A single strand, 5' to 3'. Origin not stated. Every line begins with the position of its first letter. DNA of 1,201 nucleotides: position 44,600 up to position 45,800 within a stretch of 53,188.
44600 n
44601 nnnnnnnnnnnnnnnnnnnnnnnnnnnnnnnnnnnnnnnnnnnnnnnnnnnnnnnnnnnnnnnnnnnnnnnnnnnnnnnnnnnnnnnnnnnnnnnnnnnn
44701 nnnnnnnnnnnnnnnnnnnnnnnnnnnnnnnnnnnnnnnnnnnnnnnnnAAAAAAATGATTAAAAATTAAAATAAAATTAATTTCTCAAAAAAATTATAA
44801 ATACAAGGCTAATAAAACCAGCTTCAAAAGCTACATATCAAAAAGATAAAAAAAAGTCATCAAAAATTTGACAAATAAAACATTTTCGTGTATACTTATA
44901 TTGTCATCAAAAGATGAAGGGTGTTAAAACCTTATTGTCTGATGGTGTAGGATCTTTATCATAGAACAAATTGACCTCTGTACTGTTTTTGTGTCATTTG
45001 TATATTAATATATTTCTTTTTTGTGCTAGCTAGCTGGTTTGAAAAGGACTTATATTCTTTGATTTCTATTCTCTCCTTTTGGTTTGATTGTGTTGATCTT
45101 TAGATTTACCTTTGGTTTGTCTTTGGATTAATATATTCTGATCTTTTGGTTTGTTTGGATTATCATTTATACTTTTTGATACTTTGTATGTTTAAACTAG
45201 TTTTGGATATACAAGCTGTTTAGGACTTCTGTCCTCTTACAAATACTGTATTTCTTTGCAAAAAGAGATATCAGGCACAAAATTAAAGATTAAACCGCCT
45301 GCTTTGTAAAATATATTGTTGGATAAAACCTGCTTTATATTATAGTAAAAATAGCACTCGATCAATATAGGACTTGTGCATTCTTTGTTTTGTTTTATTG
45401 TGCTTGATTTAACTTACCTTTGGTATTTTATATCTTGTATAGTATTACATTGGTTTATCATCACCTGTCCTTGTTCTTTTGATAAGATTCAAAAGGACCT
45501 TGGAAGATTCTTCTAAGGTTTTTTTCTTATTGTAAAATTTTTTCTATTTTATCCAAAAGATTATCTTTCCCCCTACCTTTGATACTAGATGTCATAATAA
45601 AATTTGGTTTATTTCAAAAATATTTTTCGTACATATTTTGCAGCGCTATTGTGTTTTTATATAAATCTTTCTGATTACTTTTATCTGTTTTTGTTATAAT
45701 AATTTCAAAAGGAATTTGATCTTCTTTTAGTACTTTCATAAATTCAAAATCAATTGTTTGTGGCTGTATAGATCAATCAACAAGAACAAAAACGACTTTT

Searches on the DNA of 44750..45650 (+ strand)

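Call 6: search_rna_families(source=window, start=44750, end=45650, threshold=evalue, max_evalue=10, show_alignments=2)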
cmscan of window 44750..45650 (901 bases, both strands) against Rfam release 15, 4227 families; matches with E-value up to 10: 8.
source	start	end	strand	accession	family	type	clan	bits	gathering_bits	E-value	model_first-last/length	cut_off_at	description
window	45458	45528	+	RF00514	His_leader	Cis-reg; leader;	-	24.9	49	0.11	1-126/126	no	Histidine operon leader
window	45436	45530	+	RF04312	trpB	Cis-reg;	-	24.9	59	0.54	1-107/107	no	trpB ncRNA motif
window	45497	45546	-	RF02418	Spd-sr07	Gene; sRNA;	-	23.3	55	0.55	1-63/63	no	Streptococcus sRNA Spd-sr07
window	44968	45018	-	RF02844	RefA9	Gene; antisense;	-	19.4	49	3.3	1-64/64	no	Enterococcus sRNA A9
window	44852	44944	+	RF00473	snosnR54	Gene; snRNA; snoRNA; CD-box;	CL00065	19.4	50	6.6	1-87/87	no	Small nucleolar RNA snR54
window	45484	45576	-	RF00335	snoZ13_snr52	Gene; snRNA; snoRNA; CD-box;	-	16.5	47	7.3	1-101/101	no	Small nucleolar RNA Z13/snr52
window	45189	45266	+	RF03750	mir-2489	Gene; miRNA;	-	16.4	100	3.1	1-95/95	no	mir-2489 microRNA precursor family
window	44846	44957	+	RF01481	rli53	Cis-reg;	-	13.8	70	8.4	1-173/173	no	Listeria sRNA rli53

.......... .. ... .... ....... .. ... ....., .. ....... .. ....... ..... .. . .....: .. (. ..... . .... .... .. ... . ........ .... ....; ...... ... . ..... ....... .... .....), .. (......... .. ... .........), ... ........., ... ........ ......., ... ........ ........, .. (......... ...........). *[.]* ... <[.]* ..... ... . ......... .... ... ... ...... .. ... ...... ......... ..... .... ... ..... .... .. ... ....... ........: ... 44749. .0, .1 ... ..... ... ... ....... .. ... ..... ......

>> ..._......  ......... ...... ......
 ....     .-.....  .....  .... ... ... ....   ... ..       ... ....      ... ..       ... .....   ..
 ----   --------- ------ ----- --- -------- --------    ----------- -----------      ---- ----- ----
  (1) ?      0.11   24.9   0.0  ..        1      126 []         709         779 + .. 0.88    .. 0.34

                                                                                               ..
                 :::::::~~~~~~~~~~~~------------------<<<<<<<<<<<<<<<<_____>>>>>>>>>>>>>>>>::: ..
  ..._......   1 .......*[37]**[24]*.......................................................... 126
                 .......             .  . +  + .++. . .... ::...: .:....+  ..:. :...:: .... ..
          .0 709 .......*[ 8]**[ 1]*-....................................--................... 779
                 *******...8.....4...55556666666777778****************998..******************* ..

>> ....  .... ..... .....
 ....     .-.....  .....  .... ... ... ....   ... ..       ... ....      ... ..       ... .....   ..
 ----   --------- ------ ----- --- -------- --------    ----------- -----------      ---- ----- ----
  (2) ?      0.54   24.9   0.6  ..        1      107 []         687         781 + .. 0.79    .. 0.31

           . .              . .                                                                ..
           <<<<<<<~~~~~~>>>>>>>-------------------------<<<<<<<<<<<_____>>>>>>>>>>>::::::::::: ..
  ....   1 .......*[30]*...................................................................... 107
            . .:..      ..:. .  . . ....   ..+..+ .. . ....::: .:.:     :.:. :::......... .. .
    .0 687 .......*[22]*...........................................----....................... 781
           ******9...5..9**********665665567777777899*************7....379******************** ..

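Call 70: search_dna_similar(query=window:44903-45525:+, collection=phages, mode=distant, max_evalue=0.001)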
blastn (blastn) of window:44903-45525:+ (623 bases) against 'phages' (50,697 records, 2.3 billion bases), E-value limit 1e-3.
No match.
